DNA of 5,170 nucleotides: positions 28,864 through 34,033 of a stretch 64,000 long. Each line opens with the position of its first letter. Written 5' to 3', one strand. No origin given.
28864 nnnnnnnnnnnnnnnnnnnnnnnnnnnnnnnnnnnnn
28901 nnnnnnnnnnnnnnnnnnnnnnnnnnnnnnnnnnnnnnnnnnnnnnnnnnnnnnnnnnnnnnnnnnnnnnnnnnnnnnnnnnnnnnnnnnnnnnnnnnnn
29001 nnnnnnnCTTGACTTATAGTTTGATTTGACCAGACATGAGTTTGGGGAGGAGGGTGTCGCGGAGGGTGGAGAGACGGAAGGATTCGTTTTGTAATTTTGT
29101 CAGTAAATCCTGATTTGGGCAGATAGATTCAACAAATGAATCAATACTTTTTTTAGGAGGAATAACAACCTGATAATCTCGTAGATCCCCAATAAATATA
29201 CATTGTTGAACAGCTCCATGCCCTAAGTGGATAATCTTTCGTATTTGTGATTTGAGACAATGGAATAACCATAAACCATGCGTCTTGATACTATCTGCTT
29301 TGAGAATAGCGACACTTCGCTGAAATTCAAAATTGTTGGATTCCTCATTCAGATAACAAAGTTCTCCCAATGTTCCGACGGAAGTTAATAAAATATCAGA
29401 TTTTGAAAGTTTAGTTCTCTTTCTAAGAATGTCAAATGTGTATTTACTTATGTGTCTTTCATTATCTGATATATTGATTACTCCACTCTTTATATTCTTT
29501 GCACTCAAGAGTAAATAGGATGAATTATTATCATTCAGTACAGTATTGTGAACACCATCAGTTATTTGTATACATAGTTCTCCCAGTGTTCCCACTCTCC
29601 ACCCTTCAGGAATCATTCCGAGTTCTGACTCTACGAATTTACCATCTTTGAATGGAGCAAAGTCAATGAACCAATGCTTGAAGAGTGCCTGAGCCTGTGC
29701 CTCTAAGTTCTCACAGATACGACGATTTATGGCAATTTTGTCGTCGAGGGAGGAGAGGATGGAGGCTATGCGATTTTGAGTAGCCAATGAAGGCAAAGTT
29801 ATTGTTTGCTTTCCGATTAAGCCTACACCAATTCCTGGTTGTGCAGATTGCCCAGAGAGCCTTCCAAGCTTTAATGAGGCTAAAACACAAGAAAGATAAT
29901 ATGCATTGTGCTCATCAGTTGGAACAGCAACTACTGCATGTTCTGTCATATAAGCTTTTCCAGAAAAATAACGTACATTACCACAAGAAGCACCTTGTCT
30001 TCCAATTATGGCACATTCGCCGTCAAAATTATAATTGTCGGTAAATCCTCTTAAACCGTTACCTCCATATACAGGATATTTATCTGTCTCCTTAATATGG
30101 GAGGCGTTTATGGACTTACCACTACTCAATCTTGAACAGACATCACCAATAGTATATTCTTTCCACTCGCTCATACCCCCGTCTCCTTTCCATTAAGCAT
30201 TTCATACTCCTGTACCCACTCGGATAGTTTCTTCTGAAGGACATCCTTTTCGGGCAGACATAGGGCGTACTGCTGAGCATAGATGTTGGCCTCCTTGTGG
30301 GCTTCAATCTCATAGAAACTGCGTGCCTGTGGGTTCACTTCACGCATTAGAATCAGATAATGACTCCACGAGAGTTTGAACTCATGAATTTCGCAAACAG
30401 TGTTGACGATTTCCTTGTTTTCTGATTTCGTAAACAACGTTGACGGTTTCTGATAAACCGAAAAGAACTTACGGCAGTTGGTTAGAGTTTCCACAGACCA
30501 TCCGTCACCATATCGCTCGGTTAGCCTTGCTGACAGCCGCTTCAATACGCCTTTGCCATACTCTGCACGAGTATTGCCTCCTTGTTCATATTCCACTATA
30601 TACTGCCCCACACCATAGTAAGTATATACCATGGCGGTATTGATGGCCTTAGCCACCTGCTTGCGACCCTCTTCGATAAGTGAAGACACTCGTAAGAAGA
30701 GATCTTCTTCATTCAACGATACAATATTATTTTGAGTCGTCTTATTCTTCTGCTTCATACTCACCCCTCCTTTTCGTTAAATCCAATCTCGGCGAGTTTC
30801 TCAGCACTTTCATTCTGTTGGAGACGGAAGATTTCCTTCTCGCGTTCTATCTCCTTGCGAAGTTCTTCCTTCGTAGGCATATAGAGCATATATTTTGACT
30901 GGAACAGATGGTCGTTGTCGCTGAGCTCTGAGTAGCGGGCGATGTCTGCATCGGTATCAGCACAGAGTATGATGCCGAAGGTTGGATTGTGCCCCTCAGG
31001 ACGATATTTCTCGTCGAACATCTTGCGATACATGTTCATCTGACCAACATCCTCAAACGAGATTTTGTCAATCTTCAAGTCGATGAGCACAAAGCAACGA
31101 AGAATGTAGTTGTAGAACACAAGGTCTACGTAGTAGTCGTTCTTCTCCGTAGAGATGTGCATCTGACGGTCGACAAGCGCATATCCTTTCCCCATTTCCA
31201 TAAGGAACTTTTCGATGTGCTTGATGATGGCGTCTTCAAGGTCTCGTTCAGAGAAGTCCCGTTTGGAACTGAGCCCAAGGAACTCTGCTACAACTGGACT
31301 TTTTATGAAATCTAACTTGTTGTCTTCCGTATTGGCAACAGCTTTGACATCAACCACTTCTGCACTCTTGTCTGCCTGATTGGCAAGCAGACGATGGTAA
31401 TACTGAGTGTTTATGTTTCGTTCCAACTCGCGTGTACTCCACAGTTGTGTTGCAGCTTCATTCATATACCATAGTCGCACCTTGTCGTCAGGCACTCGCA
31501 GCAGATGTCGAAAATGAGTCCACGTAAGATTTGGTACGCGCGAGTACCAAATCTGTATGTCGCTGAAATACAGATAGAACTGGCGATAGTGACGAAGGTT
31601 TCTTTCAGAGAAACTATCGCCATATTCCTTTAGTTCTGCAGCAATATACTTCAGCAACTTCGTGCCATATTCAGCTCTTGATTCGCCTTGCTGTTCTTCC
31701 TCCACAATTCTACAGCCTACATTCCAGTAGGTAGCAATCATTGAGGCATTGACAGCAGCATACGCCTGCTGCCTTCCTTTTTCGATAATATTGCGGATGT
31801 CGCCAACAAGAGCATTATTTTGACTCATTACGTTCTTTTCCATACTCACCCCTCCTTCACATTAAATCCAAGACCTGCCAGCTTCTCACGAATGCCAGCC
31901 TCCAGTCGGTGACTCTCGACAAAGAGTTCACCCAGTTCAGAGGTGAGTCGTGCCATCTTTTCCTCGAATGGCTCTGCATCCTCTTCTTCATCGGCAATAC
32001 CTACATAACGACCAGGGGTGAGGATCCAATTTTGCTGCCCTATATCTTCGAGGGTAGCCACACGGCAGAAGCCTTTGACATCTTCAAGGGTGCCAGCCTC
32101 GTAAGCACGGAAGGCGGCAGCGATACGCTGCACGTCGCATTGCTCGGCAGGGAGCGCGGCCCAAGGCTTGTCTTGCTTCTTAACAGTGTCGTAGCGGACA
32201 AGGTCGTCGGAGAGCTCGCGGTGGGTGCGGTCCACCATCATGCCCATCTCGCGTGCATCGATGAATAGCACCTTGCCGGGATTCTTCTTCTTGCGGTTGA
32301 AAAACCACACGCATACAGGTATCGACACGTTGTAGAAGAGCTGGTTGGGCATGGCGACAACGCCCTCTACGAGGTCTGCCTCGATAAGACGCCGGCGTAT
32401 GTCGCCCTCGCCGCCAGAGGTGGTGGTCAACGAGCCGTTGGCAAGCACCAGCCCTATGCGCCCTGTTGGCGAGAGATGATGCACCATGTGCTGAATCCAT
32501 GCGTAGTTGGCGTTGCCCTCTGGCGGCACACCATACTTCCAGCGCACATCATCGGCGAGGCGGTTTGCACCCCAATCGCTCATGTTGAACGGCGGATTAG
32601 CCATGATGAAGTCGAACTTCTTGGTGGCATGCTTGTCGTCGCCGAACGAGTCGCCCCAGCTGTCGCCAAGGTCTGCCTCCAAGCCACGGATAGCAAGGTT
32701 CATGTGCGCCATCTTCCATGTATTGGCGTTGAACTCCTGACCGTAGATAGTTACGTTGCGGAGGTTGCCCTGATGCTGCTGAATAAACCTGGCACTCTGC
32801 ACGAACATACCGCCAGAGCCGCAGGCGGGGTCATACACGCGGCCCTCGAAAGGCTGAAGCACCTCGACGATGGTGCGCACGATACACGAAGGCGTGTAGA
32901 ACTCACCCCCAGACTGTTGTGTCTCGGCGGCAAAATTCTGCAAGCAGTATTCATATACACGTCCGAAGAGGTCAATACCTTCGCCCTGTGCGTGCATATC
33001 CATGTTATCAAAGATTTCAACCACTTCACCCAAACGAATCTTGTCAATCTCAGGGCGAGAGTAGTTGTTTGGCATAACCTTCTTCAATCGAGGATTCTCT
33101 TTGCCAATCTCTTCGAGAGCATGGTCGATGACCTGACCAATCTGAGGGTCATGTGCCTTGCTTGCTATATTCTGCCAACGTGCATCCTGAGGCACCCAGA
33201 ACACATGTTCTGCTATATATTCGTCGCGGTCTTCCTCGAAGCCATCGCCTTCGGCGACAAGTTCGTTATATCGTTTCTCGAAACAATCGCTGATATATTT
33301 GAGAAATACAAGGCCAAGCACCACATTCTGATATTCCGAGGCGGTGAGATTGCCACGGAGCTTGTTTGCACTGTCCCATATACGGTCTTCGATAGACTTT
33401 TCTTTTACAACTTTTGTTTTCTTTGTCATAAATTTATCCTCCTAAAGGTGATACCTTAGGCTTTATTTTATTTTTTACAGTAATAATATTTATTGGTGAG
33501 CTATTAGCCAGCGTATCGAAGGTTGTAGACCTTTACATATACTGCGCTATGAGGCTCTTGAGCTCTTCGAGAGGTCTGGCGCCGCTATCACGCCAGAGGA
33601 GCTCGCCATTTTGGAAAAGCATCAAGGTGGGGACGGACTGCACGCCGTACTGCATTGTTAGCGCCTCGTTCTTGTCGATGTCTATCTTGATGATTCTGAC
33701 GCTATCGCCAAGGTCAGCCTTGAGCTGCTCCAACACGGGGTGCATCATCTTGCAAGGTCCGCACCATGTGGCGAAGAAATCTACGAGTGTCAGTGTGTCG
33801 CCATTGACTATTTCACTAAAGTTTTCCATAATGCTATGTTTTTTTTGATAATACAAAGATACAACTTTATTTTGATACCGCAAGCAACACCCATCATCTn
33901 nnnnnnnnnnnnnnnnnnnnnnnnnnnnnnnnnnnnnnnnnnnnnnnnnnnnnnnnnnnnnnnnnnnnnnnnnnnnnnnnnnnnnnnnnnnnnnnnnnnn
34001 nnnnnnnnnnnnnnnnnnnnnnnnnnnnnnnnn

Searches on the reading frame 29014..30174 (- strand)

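Call 24: search_protein_families(library=pfam, proteins=[window:29014-30174:-], max_evalue=0.01)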
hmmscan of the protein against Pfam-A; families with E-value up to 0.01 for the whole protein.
window:29014-30174:- (386 aa): 1 family
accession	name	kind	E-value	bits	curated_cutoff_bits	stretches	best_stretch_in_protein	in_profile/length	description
PF01420.25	Methylase_S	-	1.1e-31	110.7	22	2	1-158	1-167/168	Type I restriction modification DNA specificity domain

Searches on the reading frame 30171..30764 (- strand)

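Call 24: search_protein_families(library=pfam, proteins=[window:30171-30764:-], max_evalue=0.01)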
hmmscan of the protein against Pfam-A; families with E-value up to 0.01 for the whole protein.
window:30171-30764:- (197 aa): 1 family
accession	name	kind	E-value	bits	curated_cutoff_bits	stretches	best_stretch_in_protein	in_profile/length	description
PF17761.7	DUF1016_N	-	9e-31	107.2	32.8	1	26-158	2-119/137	DUF1016 N-terminal domain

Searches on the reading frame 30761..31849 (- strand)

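Call 24: search_protein_families(library=pfam, proteins=[window:30761-31849:-], max_evalue=0.01)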
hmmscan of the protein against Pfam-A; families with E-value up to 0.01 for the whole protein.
window:30761-31849:- (362 aa): 2 families
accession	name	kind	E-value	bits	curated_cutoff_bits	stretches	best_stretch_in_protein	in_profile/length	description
PF06250.17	YhcG_C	-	1.4e-47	161.9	32.5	1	180-334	2-156/157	YhcG PDDEXK nuclease domain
PF17761.7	DUF1016_N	-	2.3e-41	141.5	32.8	1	17-153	1-137/137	DUF1016 N-terminal domain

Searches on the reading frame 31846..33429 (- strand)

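Call 24: search_protein_families(library=pfam, proteins=[window:31846-33429:-], max_evalue=0.01)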
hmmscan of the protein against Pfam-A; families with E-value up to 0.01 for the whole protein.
window:31846-33429:- (527 aa): 4 families
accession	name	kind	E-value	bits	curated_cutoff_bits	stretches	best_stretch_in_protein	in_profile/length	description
PF02384.22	N6_Mtase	-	3.8e-102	342.2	20.4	1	152-484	3-311/311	N-6 DNA Methylase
PF12161.14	HsdM_N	-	7.2e-24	85.4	24.5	1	13-140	1-135/135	HsdM N-terminal domain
PF07669.17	Eco57I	-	8.7e-05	23.1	25.3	1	257-360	60-165/171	Eco57I restriction-modification methylase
PF05175.20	MTS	-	0.00011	22.3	23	1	187-283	23-110/170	Methyltransferase small domain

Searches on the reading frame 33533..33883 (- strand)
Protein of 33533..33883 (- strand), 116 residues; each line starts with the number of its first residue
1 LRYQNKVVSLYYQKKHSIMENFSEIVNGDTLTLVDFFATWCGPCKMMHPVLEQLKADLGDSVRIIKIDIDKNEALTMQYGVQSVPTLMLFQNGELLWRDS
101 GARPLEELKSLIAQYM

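Call 25: search_protein_families(library=phrogs, proteins=[window:33533-33883:-], max_evalue=0.01)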
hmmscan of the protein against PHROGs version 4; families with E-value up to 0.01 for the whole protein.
window:33533-33883:- (116 aa): 1 family
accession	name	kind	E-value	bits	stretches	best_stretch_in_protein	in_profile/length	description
phrog_22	-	DNA, RNA and nucleotide metabolism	1.8e-10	42.2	1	29-113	70-145/162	thioredoxin domain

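Call 32: search_protein_families(library=padloc, proteins=[window:33533-33883:-], max_evalue=0.01)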
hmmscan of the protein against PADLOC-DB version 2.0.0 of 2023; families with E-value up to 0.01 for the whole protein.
window:33533-33883:- (116 aa): 0 families
